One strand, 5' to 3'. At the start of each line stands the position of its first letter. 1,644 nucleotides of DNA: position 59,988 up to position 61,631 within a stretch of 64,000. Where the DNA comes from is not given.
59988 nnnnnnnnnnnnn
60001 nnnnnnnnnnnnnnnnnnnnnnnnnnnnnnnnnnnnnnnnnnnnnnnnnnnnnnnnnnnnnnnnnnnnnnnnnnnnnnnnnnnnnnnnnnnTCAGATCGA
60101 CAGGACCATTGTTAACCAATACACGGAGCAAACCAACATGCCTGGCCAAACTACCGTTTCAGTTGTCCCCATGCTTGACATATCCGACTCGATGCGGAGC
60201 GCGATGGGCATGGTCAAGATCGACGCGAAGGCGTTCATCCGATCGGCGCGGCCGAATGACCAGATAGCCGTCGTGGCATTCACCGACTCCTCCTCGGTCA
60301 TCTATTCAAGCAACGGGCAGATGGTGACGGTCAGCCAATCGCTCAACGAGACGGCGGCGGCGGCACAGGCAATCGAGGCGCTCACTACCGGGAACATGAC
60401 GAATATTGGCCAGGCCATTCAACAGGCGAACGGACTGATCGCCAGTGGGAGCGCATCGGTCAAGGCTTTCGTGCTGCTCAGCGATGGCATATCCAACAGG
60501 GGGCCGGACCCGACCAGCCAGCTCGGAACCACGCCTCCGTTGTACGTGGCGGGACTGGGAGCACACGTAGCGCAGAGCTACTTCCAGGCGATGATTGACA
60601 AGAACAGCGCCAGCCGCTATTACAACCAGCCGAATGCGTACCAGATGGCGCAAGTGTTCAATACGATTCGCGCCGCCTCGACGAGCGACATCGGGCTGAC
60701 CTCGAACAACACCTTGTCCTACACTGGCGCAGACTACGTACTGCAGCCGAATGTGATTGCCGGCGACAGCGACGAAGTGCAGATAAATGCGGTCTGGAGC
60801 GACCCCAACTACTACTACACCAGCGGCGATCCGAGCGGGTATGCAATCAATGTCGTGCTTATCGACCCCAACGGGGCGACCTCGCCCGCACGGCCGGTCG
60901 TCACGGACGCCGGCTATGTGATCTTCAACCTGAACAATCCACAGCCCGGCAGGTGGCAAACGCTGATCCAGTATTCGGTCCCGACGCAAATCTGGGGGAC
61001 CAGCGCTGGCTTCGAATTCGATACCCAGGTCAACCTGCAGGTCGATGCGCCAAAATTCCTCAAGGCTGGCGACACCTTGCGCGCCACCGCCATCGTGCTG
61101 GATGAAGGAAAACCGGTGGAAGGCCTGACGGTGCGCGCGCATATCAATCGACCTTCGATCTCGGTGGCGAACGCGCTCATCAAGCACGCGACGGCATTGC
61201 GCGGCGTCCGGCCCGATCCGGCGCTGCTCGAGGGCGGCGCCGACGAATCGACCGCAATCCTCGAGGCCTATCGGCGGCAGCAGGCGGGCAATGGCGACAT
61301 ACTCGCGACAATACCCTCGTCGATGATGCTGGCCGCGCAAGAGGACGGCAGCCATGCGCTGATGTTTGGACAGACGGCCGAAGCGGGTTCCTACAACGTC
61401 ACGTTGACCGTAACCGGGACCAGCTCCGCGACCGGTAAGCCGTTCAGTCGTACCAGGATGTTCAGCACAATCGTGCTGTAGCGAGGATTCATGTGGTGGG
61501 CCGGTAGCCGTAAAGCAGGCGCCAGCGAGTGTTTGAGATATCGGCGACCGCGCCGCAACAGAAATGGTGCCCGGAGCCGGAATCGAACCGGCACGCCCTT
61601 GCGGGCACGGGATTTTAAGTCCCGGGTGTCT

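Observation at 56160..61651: tRNA-Leu-adjacent islet with AT-rich boundary: beta-propeller/pseudo-lipase + lipase_3-PLAT + VWA operon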

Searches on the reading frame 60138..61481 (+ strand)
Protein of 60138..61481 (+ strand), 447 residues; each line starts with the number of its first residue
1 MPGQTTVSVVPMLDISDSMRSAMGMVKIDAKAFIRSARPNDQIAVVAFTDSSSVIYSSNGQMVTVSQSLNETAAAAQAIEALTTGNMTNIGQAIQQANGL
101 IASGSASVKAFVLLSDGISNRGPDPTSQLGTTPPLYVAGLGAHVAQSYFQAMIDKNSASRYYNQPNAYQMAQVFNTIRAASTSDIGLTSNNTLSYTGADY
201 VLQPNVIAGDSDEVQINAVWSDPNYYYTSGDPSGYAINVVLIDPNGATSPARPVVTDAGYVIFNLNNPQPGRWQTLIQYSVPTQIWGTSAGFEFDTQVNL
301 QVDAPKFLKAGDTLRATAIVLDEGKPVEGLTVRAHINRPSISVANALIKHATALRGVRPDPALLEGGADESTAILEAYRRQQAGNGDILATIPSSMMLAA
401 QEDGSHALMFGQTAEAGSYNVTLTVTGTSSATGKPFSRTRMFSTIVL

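Call 6: search_protein_families(library=pfam, proteins=[window:60138-61481:+], max_evalue=0.1)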
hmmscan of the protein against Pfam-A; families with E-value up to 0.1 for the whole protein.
window:60138-61481:+ (447 aa): 3 families
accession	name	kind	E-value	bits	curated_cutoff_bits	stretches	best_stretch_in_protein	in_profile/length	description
PF13519.12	VWA_2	-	6.2e-09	36.9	27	1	10-117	2-106/107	von Willebrand factor type A domain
PF06707.17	DUF1194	-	0.0018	18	27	1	43-128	51-137/206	Protein of unknown function (DUF1194)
PF13768.12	VWA_3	-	0.0029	18.1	27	1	9-128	3-117/155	von Willebrand factor type A domain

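Call 7: search_protein_families(library=ncbifam, proteins=[window:60138-61481:+], max_evalue=0.1)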
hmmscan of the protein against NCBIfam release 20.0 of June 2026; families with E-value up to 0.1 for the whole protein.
window:60138-61481:+ (447 aa): 2 families
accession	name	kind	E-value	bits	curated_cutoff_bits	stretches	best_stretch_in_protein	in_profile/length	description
NF047508.1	VWA_BatA_Lepto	exception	0.002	17.2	380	1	13-178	95-270/315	VWA domain-containing protein BatA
TIGR03503.1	TIGR03503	hypoth_equivalog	0.076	11.9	305.6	0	256-333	56-127/374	TIGR03503 family protein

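Call 16: search_protein_families(library=padloc, proteins=[window:60138-61481:+], max_evalue=1)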
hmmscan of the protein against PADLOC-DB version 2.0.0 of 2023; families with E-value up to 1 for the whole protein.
window:60138-61481:+ (447 aa): 0 families

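Call 30: find_homologous_proteins(query=window:60138-61481:+, max_evalue=0.001)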
Query window:60138-61481:+ (447 aa): 32 proteins with E <= 0.001 among 8000 candidates.
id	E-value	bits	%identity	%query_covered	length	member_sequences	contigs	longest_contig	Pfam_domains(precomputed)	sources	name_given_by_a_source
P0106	3.4e-279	944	100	98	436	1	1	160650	PF13519.13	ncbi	ncbi:MAG: vWA domain-containing protein [Massilia sp.]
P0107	7.4e-194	663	70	100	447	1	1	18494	PF13519.13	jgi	-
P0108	1.7e-193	661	70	100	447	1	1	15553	PF13519.13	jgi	jgi:hypothetical protein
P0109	1.4e-188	645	69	97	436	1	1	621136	PF13519.13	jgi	jgi:hypothetical protein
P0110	2.3e-182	625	66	100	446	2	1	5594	PF00092.35,PF13519.13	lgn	-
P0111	8.5e-182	623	66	100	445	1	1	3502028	PF00092.35,PF13519.13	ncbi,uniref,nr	ncbi:vWA domain-containing protein [Brevundimonas sp. SL130]|uniref:vWA domain-containing protein n=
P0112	5.8e-181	620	67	100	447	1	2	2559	PF13519.13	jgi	jgi:hypothetical protein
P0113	3.2e-180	618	65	100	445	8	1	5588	PF00092.35,PF13519.13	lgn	-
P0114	1.2e-157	543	57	100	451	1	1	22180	PF13519.13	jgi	jgi:hypothetical protein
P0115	1.3e-137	477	54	100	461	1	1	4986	PF00092.35,PF13519.13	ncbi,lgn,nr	ncbi:MAG TPA: vWA domain-containing protein [Longimicrobium sp.]|nr:vWA domain-containing protein [L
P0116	7.6e-112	393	45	100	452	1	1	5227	PF00092.35,PF13519.13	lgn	-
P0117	9.0e-98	346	42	100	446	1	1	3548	PF13519.13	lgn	-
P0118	1.1e-97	346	40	98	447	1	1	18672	PF13519.13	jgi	-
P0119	2.2e-97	345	43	97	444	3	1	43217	PF00092.35,PF13519.13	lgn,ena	-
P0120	6.4e-97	343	44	97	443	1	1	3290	PF13519.13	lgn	-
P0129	3.4e-83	298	38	98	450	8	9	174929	PF13519.13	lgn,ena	-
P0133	2.5e-77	279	37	98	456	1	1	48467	PF13519.13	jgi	jgi:hypothetical protein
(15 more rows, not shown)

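Call 31: find_encoding_contigs(protein=P0111, flank=10000, max_places=2)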
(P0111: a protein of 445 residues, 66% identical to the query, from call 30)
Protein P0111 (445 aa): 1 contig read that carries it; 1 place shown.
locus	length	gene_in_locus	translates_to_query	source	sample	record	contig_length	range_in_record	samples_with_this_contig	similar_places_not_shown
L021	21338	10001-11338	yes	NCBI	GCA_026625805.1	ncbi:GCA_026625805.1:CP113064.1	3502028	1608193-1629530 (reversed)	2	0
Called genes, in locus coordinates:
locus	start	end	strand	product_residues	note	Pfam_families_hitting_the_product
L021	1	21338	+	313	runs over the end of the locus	PF00292:PAX, PF13384:HTH_23 (weak), PF13518:HTH_28 (weak), PF13358:DDE_3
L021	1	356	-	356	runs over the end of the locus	PF03524:CagX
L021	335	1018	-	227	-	PF04335:VirB8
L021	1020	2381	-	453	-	PF04610:TrbL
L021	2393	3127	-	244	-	-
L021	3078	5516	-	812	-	PF27097:VirB4_TrbE_N, PF03135:CagE_TrbE_VirB (weak), PF19044:P-loop_TraG (faint)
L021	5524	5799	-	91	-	PF05101:VirB3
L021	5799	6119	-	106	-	PF04956:TrbC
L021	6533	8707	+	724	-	PF01011:PQQ (faint), PF13570:Beta-prop_ACSF4, PF13360:PQQ_2, PF13570:Beta-prop_ACSF4, PF13360:PQQ_2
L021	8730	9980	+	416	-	PF01764:Lipase_3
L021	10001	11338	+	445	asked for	PF00092:VWA (weak), PF13519:VWA_2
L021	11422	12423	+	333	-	PF01223:Endonuclease_NS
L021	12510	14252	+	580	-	PF01734:Patatin (weak)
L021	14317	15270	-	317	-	PF00437:T2SSE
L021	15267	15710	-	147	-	-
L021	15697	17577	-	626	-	PF02534:T4SS-DNA_transf, PF10412:TrwB_AAD_bind, PF12696:TraG-D_C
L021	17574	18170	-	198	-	-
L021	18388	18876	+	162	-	PF13560:HTH_31, PF01381:HTH_3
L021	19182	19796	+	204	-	PF13471:Transglut_core3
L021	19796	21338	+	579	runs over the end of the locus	PF00733:Asn_synthase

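Call 32: find_encoding_contigs(protein=P0129, flank=10000, max_places=2)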
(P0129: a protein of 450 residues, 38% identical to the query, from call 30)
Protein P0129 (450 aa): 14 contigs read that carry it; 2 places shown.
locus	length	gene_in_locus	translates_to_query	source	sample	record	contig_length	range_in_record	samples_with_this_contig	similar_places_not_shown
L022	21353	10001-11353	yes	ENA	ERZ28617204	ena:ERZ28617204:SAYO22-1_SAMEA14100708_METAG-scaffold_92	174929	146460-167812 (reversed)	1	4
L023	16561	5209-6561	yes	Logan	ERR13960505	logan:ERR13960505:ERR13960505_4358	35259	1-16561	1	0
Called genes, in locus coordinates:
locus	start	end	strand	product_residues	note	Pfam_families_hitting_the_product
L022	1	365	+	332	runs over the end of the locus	PF00535:Glycos_transf_2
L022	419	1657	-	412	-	PF01943:Polysacc_synt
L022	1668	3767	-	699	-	-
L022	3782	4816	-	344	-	PF00535:Glycos_transf_2, PF10111:Glyco_tranf_2_2, PF13641:Glyco_tranf_2_3 (weak), PF13506:Glyco_transf_21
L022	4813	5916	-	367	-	PF04055:Radical_SAM (weak)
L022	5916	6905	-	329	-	PF00535:Glycos_transf_2, PF10111:Glyco_tranf_2_2, PF13641:Glyco_tranf_2_3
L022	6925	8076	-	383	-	PF04230:PS_pyruv_trans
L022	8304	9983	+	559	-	PF08126:Propeptide_C25, PF01364:Peptidase_C25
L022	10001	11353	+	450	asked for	PF13519:VWA_2 (weak)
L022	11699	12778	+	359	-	PF02661:Fic, PF13412:HTH_24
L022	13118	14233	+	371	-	PF13450:NAD_binding_8, PF03275:GLF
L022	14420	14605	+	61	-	-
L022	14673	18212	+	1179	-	PF08867:FRG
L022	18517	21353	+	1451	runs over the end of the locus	PF02368:Big_2, PF22359:Big-like (faint), PF26182:Ig_NUP210_5th (faint), PF02368:Big_2, PF26918:Ig_Eae (weak), PF02368:Big_2, PF02369:Big_1 (weak)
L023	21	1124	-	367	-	PF04055:Radical_SAM (weak)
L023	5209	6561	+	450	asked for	PF13519:VWA_2 (weak)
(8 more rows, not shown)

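Call 33: find_encoding_contigs(protein=P0118, flank=10000, max_places=2)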
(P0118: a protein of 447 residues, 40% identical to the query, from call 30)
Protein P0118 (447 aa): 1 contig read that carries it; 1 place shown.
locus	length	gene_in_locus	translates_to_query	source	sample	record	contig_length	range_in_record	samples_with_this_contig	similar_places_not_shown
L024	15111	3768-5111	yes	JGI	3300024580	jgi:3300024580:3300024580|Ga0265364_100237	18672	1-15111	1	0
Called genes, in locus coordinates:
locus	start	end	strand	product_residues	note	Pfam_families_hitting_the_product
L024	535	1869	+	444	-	PF00092:VWA (weak), PF13519:VWA_2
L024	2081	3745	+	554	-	PF08126:Propeptide_C25, PF01364:Peptidase_C25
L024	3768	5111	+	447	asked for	PF13519:VWA_2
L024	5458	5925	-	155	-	PF16778:Phage_tail_APC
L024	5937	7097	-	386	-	-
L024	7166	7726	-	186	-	-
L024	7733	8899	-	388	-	PF04865:Baseplate_J, PF26079:Baseplate_J_C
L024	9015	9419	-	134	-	PF10934:Sheath_initiator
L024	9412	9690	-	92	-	-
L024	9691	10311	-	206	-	-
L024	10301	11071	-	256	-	-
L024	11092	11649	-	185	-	PF25759:HP1_ORF34 (weak)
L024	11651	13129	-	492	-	PF10145:PhageMin_Tail (weak)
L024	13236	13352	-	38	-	-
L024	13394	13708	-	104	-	PF20941:DUF6848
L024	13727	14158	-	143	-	-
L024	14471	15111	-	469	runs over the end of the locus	PF10758:DUF2586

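Call 50: predict_structure(alignment_id=A3)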
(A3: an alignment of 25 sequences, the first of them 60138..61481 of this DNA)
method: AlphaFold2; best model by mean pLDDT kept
length: 447 residues; sequences in the alignment: 25
mean_pLDDT: 86.3   pTM: 0.82
mean pLDDT of the five models: 86.3, 86.1, 84.8, 82.5, 82.5
residues with pLDDT >= 90: 193; 70-90: 224; 50-70: 26; < 50: 4
segments of 3 or more residues with pLDDT < 50: 1-3
pLDDT, mean of each block of 10 residues (from residue 1): 71 91 84 88 95 89 91 91 90 95 92 89 92 92 74 91 83 81 56 82 79 81 84 90 91 80 85 90 81 75 90 94 83 93 91 90 76 88 85 94 93 92 87 80 89
secondary structure, 60 per line:
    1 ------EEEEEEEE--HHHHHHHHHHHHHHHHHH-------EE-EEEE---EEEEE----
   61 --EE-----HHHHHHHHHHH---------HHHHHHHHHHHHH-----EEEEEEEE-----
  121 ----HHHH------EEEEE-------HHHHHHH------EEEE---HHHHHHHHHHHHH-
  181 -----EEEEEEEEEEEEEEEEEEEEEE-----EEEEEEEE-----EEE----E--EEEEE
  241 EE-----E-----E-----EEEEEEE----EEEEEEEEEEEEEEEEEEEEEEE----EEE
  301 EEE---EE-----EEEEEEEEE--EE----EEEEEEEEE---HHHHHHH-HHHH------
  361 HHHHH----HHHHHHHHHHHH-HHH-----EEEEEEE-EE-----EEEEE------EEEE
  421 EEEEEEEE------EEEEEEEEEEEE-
elements in order: E7-14 H17-34 E45-48 E52-56 H70-80 H90-102 E108-115 H125-128 E135-139 H147-153 E160-163 H167-179 E186-207 E213-220 E226-228 E236-242 E260-266 E271-293 E298-303 E314-322 E331-339 H343-349 H351-354 H361-365 H370-381 E391-397 E406-410 E417-428 E435-446

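Call 54: fold_search(model_id=the predicted structure, library=pdb)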
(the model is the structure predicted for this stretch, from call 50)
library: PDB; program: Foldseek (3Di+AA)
matches with E <= 10: 1952; with E <= 0.001: 126
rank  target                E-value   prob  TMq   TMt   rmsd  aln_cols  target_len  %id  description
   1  4fx5                  1.8e-14  1.00  0.35  0.37  17.9       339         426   16  von Willebrand factor type A from Catenulispora acidiphila (released 2012-07-18)
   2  8s05_A                4.0e-09  1.00  0.30  0.35  16.6       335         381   13  ArnAB complex an archaeal ortholog of the Sec23/24 core motif (released 2025-10-29)
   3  6fpy_B                1.8e-08  1.00  0.34  0.26  21.5       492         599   13  Inter-alpha-inhibitor heavy chain 1, wild type (released 2019-02-27)
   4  3hrz_D                3.4e-08  1.00  0.31  0.21  21.0       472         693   12  Cobra Venom Factor (CVF) in complex with human factor B (released 2009-07-07)
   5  6to1                  5.2e-08  1.00  0.29  0.23  24.2       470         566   12  Crystal structure of three N-terminal domains of the type V pili tip protein Mfa5 from Porphyromonas gingivalis (released 2020-12-02)
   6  6fpz_A                7.0e-08  1.00  0.34  0.26  23.1       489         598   12  Inter-alpha-inhibitor heavy chain 1, D298A (released 2019-02-27)
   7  6wpx_B                7.9e-08  1.00  0.30  0.30  16.9       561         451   11  Crystal structure of Bacillus licheniformis lipase BlEst2 in propetide form (released 2021-06-09)
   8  7vfs_B                8.9e-08  1.00  0.36  0.17  12.6       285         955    9  Human N-type voltage gated calcium channel CaV2.2-alpha2/delta1-beta1 complex, apo state (released 2021-11-03)
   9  6fpy_A                9.4e-08  1.00  0.34  0.26  21.3       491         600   13  Inter-alpha-inhibitor heavy chain 1, wild type (released 2019-02-27)
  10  6wpx_A                1.1e-07  1.00  0.33  0.33  13.9       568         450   10  Crystal structure of Bacillus licheniformis lipase BlEst2 in propetide form (released 2021-06-09)
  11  7mix_D                1.5e-07  1.00  0.35  0.18  25.8       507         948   10  Human N-type voltage-gated calcium channel Cav2.2 in the presence of ziconotide at 3.0 Angstrom resolution (released 2021-07-07)
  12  9c4f_I                2.2e-07  1.00  0.33  0.74   2.7       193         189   19  Infectious B19V capsid (released 2024-10-16)
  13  8hlp_F                2.5e-07  1.00  0.35  0.18  26.1       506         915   10  Cryo-EM structure of human high-voltage activated L-type calcium channel CaV1.2 (apo) (released 2024-04-24)
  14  6pyx_A                2.9e-07  1.00  0.30  0.74   3.9       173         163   18  Calcium Activated Chloride Channel Regulator 1 (CLCA1) VWA Domain (released 2020-01-29)
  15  4cnb_B                4.7e-07  1.00  0.32  0.36   8.7       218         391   15  Structure of proximal thread matrix protein 1 (PTMP1) from the mussel byssus - Crystal form 2 (released 2014-03-12)
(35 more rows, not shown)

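Call 59: search_protein_families(library=pfam, proteins=[L024:2081-3745:+, L022:8304-9983:+, L021:11422-12423:+, L021:12510-14252:+], max_evalue=0.01)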
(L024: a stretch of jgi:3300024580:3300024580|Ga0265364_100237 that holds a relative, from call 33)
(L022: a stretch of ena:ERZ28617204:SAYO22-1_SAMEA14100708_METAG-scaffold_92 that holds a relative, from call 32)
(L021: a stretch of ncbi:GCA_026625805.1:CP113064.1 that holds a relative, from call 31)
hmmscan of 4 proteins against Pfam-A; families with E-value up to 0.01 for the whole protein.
L024:2081-3745:+ (554 aa): 2 families
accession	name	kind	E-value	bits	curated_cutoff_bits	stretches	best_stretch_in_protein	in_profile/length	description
PF01364.23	Peptidase_C25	-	6.3e-40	138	23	1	226-544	1-371/374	Peptidase family C25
PF08126.16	Propeptide_C25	-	3e-08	33.5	22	1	69-210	54-197/205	Propeptide_C25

L022:8304-9983:+ (559 aa): 2 families
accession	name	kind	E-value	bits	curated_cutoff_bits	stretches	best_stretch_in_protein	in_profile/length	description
PF01364.23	Peptidase_C25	-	1.9e-44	152.8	23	1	234-545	1-369/374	Peptidase family C25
PF08126.16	Propeptide_C25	-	2.7e-11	43.4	22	1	65-202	48-186/205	Propeptide_C25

L021:11422-12423:+ (333 aa): 1 family
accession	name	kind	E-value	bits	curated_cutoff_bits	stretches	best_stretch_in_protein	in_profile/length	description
PF01223.29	Endonuclease_NS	-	1.1e-30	107.5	23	1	73-261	16-194/223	DNA/RNA non-specific endonuclease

L021:12510-14252:+ (580 aa): 1 family
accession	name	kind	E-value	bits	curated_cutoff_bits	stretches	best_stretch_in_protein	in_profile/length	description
PF01734.28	Patatin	-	3.4e-15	57.2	27.7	2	288-371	132-190/191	Patatin-like phospholipase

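Call 60: search_protein_families(library=padloc, proteins=[L024:2081-3745:+, L022:8304-9983:+, P0118, P0129, L021:11422-12423:+, L021:12510-14252:+], max_evalue=0.01)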
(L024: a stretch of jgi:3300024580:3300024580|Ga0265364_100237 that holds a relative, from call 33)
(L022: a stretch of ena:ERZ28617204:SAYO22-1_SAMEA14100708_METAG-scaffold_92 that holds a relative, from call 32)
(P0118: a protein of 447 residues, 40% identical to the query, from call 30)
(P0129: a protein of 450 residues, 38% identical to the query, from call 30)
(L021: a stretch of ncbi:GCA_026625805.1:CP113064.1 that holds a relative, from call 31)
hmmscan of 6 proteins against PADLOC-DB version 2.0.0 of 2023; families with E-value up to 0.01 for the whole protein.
L024:2081-3745:+ (554 aa): 0 families

L022:8304-9983:+ (559 aa): 0 families

P0118 (447 aa): 0 families

P0129 (450 aa): 0 families

L021:11422-12423:+ (333 aa): 0 families

L021:12510-14252:+ (580 aa): 0 families

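Call 62: find_encoding_contigs(protein=P0119, flank=8000, max_places=2)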
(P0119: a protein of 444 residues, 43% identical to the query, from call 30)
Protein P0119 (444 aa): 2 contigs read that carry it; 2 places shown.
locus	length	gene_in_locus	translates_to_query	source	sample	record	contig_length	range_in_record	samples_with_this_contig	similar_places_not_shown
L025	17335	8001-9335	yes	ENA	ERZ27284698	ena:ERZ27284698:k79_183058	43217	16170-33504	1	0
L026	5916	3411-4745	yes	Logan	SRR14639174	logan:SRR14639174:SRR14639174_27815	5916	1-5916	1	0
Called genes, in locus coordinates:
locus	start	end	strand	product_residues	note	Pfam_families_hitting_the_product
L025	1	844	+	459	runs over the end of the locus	PF21654:DncV-like_NTFase, PF18134:AGS_C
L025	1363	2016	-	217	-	-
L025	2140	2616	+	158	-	PF00196:GerE, PF04967:HTH_10 (faint), PF08281:Sigma70_r4_2 (weak)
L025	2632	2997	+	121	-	-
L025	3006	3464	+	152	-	-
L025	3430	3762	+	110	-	-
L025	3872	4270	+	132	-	PF13560:HTH_31, PF01381:HTH_3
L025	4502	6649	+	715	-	PF01011:PQQ (faint), PF13570:Beta-prop_ACSF4, PF13360:PQQ_2, PF13570:Beta-prop_ACSF4, PF13360:PQQ_2, PF01764:Lipase_3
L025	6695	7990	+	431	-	PF01764:Lipase_3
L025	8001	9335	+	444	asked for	PF00092:VWA, PF13519:VWA_2 (weak)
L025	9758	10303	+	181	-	PF05593:RHS_repeat (faint)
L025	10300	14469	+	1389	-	PF25023:TEN_YD-shell (faint), PF05593:RHS_repeat (weak)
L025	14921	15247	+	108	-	PF04956:TrbC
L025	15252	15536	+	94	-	PF05101:VirB3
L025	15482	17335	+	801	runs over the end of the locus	PF27097:VirB4_TrbE_N, PF03135:CagE_TrbE_VirB, PF19044:P-loop_TraG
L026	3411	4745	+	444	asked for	PF00092:VWA, PF13519:VWA_2 (weak)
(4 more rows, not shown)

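Call 63: find_encoding_contigs(protein=P0133, flank=8000, max_places=2)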
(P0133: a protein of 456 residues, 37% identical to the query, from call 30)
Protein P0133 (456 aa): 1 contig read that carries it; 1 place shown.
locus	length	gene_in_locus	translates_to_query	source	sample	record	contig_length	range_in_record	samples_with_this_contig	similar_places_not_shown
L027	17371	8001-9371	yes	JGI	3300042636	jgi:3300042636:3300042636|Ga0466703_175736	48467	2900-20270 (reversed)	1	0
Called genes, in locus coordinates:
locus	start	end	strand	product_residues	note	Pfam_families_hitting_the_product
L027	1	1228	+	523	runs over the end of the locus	-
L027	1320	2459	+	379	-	PF01943:Polysacc_synt (weak)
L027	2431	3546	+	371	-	-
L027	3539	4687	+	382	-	PF09587:PGA_cap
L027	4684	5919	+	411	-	PF00534:Glycos_transf_1, PF13692:Glyco_trans_1_4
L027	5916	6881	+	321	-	PF01073:3Beta_HSD, PF01370:Epimerase, PF02719:Polysacc_synt_2 (weak), PF04321:RmlD_sub_bind, PF05368:NmrA (weak), PF13460:NAD_binding_10, PF16363:GDP_Man_Dehyd, PF02719:Polysacc_synt_2, +1 more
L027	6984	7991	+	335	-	-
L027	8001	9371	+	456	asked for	PF13519:VWA_2 (faint)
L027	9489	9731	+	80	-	-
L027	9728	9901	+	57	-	PF01575:MaoC_dehydratas (weak)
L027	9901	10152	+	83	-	-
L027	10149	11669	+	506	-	PF03062:MBOAT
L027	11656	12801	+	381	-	-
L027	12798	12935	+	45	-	-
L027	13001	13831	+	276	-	PF00106:adh_short, PF01370:Epimerase (weak), PF13561:adh_short_C2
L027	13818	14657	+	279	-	PF13292:DXP_synthase_N (faint), PF00456:Transketolase_N, PF02775:TPP_enzyme_C (weak), PF00676:E1_dh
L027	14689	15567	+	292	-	PF02779:Transket_pyr, PF02780:Transketolase_C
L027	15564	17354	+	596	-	PF21211:FkbH_N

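Call 64: find_encoding_contigs(protein=P0114, flank=8000, max_places=2)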
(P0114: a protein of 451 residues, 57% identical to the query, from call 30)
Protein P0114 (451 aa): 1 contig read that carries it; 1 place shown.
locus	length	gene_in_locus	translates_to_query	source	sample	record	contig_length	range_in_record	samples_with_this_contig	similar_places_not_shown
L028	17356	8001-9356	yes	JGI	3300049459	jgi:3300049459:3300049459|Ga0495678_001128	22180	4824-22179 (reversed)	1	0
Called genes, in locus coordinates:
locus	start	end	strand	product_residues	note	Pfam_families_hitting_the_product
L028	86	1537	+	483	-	PF01229:Glyco_hydro_39, PF11790:Glyco_hydro_cc (faint)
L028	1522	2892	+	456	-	PF10091:Glycoamylase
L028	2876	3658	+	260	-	PF00106:adh_short, PF08659:KR, PF23441:SDR, PF13561:adh_short_C2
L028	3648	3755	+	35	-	-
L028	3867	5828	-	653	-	PF19527:DUF6055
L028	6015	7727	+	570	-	-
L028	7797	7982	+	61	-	-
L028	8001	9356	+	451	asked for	PF13519:VWA_2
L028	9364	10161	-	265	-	-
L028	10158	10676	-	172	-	PF04542:Sigma70_r2, PF22029:PhyR_sigma2, PF08281:Sigma70_r4_2, PF04545:Sigma70_r4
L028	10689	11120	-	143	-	PF12680:SnoaL_2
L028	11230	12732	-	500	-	PF02743:dCache_1, PF22588:dCache_1_like, PF00990:GGDEF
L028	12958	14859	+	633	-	PF02743:dCache_1, PF08448:PAS_4, PF00990:GGDEF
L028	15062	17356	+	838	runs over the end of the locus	PF02743:dCache_1, PF01584:CheW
